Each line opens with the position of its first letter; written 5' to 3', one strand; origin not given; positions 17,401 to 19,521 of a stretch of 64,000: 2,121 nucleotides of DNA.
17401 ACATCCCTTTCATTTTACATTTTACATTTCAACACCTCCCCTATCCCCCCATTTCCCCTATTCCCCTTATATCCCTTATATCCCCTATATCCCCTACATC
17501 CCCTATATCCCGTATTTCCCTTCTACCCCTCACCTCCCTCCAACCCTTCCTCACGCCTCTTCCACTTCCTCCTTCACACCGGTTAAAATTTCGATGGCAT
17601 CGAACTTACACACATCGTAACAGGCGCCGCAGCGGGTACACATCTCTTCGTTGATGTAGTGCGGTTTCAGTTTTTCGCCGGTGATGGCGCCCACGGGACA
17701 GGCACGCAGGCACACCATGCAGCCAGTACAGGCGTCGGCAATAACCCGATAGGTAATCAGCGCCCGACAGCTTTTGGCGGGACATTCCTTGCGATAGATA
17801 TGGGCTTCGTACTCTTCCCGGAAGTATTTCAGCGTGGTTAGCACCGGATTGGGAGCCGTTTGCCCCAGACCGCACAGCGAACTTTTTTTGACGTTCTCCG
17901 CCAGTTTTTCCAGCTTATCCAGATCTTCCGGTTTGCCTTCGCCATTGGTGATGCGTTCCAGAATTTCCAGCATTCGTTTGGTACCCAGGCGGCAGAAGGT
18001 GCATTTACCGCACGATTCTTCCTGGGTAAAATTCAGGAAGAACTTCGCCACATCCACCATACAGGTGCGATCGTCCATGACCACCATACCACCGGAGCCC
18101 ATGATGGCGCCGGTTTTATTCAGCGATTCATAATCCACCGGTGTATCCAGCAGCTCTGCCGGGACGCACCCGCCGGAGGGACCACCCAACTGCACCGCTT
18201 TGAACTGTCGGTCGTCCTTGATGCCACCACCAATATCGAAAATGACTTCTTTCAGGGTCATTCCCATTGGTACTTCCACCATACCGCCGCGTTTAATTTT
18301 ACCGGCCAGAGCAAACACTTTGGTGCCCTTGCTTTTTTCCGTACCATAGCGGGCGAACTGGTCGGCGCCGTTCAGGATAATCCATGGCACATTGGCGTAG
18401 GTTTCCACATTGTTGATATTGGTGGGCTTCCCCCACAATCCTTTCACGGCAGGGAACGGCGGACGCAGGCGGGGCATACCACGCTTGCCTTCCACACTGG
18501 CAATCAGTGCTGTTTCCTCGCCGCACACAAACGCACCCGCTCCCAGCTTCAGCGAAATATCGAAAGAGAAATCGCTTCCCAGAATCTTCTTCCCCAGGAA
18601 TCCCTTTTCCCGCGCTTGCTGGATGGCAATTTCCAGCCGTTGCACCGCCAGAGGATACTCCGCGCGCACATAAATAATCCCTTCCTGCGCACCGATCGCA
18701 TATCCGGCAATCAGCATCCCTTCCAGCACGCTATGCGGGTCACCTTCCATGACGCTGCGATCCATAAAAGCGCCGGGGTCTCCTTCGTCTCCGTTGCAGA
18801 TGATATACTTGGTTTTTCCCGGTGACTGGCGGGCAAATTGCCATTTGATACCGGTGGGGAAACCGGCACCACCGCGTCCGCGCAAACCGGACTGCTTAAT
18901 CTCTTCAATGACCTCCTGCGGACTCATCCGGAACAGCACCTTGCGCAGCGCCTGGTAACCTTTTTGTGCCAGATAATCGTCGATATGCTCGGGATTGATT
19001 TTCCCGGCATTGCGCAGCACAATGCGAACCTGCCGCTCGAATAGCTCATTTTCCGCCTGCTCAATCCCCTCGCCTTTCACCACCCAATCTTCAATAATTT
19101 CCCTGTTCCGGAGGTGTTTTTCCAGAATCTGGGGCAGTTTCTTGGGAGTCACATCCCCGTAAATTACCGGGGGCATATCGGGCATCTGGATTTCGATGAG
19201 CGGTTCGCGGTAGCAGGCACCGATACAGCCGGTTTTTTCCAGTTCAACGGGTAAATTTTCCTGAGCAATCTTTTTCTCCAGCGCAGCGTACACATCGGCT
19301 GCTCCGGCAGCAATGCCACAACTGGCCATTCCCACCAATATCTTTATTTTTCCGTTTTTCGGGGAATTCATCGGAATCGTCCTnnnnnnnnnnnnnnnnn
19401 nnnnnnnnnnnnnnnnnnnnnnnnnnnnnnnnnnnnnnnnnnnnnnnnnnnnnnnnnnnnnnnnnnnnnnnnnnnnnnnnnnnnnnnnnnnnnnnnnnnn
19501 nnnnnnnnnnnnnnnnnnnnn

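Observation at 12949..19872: NuoE-NuoF operon continuing into a 1238-aa fusion of Fd, GltD, NuoG-FeS and FdhA-like domains plus a zinc-ribbon protein: Stn/Sfr-like candidate electron-bifurcating NADH/NADPH/ferredoxin module in an unusual fused architecture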

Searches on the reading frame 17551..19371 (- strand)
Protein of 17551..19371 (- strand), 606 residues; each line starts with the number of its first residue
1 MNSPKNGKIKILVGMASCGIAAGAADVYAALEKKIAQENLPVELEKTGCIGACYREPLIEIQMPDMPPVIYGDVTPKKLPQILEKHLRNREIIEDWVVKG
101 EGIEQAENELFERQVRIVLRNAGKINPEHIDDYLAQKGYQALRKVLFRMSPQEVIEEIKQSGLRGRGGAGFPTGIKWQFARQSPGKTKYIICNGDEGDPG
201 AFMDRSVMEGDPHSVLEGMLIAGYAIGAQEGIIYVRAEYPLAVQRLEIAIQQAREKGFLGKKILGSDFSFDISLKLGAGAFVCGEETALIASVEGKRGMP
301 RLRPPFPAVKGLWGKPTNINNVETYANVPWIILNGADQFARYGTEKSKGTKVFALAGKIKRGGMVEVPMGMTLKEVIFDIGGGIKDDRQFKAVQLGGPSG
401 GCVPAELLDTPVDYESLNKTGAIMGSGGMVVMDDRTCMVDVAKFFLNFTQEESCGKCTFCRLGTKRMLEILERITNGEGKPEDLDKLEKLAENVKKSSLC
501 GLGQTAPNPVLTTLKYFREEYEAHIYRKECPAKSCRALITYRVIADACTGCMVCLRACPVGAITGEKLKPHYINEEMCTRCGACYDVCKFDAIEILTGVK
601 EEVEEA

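Call 8: search_protein_families(library=pfam, proteins=[window:17551-19371:-], max_evalue=0.01)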
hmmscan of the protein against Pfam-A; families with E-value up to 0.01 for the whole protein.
window:17551-19371:- (606 aa): 16 families
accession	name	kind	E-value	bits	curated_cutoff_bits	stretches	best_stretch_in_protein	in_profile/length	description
PF01512.22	Complex1_51K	-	2.6e-50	170.7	31.2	1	158-329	1-149/150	Nuo51 FMN-binding domain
PF10589.14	NADH_4Fe-4S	-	1.7e-36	124.4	23.5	1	440-524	1-85/85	NADH-ubiquinone oxidoreductase-F iron-sulfur binding region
PF00037.32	Fer4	-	3.8e-13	49.1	21.1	2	572-594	2-24/24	4Fe-4S binding domain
PF12838.12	Fer4_7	-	3.9e-08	34.1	27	1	548-592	2-52/52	4Fe-4S dicluster domain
PF13237.11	Fer4_10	-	1e-07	32.2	25.5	1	543-588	4-52/53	4Fe-4S dicluster domain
PF13187.11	Fer4_9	-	2.7e-07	30.9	27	1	547-592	1-51/52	4Fe-4S dicluster domain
PF12837.12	Fer4_6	-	6.8e-07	29.4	25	2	543-563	4-24/24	4Fe-4S binding domain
PF01257.25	2Fe-2S_thioredx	-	2e-06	28.1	24.8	1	5-85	62-143/145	Thioredoxin-like [2Fe-2S] ferredoxin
PF14697.11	Fer4_21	-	2.3e-06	28.1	35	1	540-564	33-58/59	4Fe-4S dicluster domain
PF12797.12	Fer4_2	-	3.9e-06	26.9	24.5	2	571-589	3-21/22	4Fe-4S binding domain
PF10531.15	SLBB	-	1.7e-05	25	27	1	353-401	2-53/55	SLBB domain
PF22461.2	SLBB_2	-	0.00018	22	27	1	353-398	3-49/79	SLBB domain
PF13484.11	Fer4_16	-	0.00057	21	30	1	548-567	2-23/66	4Fe-4S double cluster binding domain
PF25160.1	LdpA_Fe-S-bd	-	0.0026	17.9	27.6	1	554-595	9-45/49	LdpA Fe-S cluster-binding domain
PF12798.12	Fer4_3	-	0.0041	18.3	27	0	578-592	1-15/15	4Fe-4S binding domain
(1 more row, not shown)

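Call 9: search_protein_families(library=ncbifam, proteins=[window:17551-19371:-], max_evalue=0.01)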
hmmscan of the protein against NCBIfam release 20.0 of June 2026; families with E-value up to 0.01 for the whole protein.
window:17551-19371:- (606 aa): 56 families (the best 25 are shown)
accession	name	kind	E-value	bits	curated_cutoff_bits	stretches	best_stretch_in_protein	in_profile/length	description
TIGR01959.1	nuoF_fam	equivalog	1.5e-155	517.7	558.65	1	124-525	8-410/410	NADH-quinone oxidoreductase subunit NuoF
NF010120.0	PRK13596.1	equivalog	1.2e-118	396.4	389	1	137-530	26-422/433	NADH-quinone oxidoreductase subunit NuoF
NF008436.0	PRK11278.1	equivalog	1.3e-117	393.4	749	1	125-534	22-435/448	NADH-quinone oxidoreductase subunit NuoF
TIGR01945.1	rnfC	subfamily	7.2e-14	51.2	245.95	1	144-253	114-221/435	RnfABCDGE type electron transport complex subunit C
NF003454.1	PRK05035.1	equivalog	1e-13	50.7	345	1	147-254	119-223/556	electron transport complex subunit RsxC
TIGR04481.1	PR_assoc_PrdC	equivalog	1.2e-13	50.7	490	1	151-402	73-287/425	proline reductase-associated electron transfer protein PrdC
NF038196.1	ferrodoxin_EFR1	subfamily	2.1e-10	41.1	75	1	544-595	182-231/242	EFR1 family ferrodoxin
NF058577.1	FdxA_fam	equivalog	7.5e-10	38.8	65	1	543-592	4-52/52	4Fe-4S ferredoxin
TIGR01944.1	rnfB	subfamily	1.1e-09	38.2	68.7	1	543-598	110-165/190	RnfABCDGE type electron transport complex subunit B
NF005415.0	PRK06991.1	equivalog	8.2e-09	35.5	281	1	544-597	83-136/284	electron transport complex subunit RsxB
NF040864.1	HgcB_ferredoxin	equivalog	9.8e-09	34.9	99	1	538-599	6-67/93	mercury methylation ferredoxin HgcB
NF003475.0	PRK05113.1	equivalog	1.6e-08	34.6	203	1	543-601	110-167/190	electron transport complex subunit RsxB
TIGR04105.1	FeFe_hydrog_B1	subfamily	2.9e-08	32.8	450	1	540-594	105-160/462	monomeric [FeFe] hydrogenase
NF040770.1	hetero_SS_HdrA2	exception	1.1e-07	30.4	1100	1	539-597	570-627/777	CoB-CoM heterodisulfide reductase HdrA2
NF006446.0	PRK08764.1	equivalog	2.8e-07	30.5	220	1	541-596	82-136/139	Rnf electron transport complex subunit RnfB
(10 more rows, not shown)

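Call 11: search_solved_structures(query=window:17551-19371:-, max_evalue=1e-20)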
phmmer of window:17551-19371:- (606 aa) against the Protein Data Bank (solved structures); distinct sequences matched with E-value up to 1e-20: 63 (the best 60 are shown).
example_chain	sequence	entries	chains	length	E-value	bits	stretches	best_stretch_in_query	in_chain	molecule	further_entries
9bov_B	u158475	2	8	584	2.3e-273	911.4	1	10-595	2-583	NADH dehydrogenase (Quinone)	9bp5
9n5u_B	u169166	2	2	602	7.7e-269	896.4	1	11-601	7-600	NfnB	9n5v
8oh5_B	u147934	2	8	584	2.2e-261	871.8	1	10-593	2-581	NAD-reducing hydrogenase subunit HoxF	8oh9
7t2r_B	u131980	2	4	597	1.4e-234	783.2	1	16-593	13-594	NiFe hydrogenase subunit B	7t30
7q4v_B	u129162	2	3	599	5e-226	755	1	14-593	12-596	Iron hydrogenase HydB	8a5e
7q4w_B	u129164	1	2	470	3.6e-211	705.9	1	130-593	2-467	Iron hydrogenase HydB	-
8a6t_B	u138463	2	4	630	4.1e-211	705.7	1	23-593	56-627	Electron bifurcating hydrogenase subunit HydB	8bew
7p5h_B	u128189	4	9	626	7.6e-202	675.1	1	11-595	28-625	Fe-hydrogenase, subunit beta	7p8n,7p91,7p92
9mqx_B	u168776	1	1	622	7.4e-194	648.7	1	20-594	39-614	NADH:ubiquinone oxidoreductase, NADH-binding (51 kD) subunit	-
6vw7_B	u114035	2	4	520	8.1e-130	437.2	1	11-521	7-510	NAD-dependent formate dehydrogenase beta subunit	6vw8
2fug_1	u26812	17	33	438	9.8e-127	427.1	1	115-527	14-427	NADH-quinone oxidoreductase chain 1 | NADH-QUINONE OXIDOREDUCTASE SUBUNIT 1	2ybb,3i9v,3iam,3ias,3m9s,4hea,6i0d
6hl2_B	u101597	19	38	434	1.4e-121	410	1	112-529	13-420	NADH-quinone oxidoreductase subunit F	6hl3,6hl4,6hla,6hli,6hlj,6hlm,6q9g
7q5y_C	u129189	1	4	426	1.5e-121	409.9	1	112-529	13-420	NADH-quinone oxidoreductase subunit F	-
6r7p_B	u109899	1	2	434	3.8e-121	408.6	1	112-529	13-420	NADH-quinone oxidoreductase subunit F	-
6q9c_B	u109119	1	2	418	4.2e-121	408.5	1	112-524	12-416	NADH-quinone oxidoreductase subunit F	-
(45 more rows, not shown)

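Call 52: search_solved_structures(query=window:17554-19371:-, max_evalue=1e-200, show_alignments=3)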
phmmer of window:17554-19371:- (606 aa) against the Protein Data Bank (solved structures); distinct sequences matched with E-value up to 1e-200: 8.
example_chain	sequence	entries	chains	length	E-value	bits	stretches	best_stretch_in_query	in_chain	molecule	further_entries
9bov_B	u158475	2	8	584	2.3e-273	911.4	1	10-595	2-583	NADH dehydrogenase (Quinone)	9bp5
9n5u_B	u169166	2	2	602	7.7e-269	896.4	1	11-601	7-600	NfnB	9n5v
8oh5_B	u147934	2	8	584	2.2e-261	871.8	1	10-593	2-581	NAD-reducing hydrogenase subunit HoxF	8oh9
7t2r_B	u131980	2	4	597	1.4e-234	783.2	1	16-593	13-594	NiFe hydrogenase subunit B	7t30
7q4v_B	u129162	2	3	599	5e-226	755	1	14-593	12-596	Iron hydrogenase HydB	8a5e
7q4w_B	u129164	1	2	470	3.6e-211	705.9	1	130-593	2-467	Iron hydrogenase HydB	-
8a6t_B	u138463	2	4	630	4.1e-211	705.7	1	23-593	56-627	Electron bifurcating hydrogenase subunit HydB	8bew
7p5h_B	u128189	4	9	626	7.6e-202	675.1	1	11-595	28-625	Fe-hydrogenase, subunit beta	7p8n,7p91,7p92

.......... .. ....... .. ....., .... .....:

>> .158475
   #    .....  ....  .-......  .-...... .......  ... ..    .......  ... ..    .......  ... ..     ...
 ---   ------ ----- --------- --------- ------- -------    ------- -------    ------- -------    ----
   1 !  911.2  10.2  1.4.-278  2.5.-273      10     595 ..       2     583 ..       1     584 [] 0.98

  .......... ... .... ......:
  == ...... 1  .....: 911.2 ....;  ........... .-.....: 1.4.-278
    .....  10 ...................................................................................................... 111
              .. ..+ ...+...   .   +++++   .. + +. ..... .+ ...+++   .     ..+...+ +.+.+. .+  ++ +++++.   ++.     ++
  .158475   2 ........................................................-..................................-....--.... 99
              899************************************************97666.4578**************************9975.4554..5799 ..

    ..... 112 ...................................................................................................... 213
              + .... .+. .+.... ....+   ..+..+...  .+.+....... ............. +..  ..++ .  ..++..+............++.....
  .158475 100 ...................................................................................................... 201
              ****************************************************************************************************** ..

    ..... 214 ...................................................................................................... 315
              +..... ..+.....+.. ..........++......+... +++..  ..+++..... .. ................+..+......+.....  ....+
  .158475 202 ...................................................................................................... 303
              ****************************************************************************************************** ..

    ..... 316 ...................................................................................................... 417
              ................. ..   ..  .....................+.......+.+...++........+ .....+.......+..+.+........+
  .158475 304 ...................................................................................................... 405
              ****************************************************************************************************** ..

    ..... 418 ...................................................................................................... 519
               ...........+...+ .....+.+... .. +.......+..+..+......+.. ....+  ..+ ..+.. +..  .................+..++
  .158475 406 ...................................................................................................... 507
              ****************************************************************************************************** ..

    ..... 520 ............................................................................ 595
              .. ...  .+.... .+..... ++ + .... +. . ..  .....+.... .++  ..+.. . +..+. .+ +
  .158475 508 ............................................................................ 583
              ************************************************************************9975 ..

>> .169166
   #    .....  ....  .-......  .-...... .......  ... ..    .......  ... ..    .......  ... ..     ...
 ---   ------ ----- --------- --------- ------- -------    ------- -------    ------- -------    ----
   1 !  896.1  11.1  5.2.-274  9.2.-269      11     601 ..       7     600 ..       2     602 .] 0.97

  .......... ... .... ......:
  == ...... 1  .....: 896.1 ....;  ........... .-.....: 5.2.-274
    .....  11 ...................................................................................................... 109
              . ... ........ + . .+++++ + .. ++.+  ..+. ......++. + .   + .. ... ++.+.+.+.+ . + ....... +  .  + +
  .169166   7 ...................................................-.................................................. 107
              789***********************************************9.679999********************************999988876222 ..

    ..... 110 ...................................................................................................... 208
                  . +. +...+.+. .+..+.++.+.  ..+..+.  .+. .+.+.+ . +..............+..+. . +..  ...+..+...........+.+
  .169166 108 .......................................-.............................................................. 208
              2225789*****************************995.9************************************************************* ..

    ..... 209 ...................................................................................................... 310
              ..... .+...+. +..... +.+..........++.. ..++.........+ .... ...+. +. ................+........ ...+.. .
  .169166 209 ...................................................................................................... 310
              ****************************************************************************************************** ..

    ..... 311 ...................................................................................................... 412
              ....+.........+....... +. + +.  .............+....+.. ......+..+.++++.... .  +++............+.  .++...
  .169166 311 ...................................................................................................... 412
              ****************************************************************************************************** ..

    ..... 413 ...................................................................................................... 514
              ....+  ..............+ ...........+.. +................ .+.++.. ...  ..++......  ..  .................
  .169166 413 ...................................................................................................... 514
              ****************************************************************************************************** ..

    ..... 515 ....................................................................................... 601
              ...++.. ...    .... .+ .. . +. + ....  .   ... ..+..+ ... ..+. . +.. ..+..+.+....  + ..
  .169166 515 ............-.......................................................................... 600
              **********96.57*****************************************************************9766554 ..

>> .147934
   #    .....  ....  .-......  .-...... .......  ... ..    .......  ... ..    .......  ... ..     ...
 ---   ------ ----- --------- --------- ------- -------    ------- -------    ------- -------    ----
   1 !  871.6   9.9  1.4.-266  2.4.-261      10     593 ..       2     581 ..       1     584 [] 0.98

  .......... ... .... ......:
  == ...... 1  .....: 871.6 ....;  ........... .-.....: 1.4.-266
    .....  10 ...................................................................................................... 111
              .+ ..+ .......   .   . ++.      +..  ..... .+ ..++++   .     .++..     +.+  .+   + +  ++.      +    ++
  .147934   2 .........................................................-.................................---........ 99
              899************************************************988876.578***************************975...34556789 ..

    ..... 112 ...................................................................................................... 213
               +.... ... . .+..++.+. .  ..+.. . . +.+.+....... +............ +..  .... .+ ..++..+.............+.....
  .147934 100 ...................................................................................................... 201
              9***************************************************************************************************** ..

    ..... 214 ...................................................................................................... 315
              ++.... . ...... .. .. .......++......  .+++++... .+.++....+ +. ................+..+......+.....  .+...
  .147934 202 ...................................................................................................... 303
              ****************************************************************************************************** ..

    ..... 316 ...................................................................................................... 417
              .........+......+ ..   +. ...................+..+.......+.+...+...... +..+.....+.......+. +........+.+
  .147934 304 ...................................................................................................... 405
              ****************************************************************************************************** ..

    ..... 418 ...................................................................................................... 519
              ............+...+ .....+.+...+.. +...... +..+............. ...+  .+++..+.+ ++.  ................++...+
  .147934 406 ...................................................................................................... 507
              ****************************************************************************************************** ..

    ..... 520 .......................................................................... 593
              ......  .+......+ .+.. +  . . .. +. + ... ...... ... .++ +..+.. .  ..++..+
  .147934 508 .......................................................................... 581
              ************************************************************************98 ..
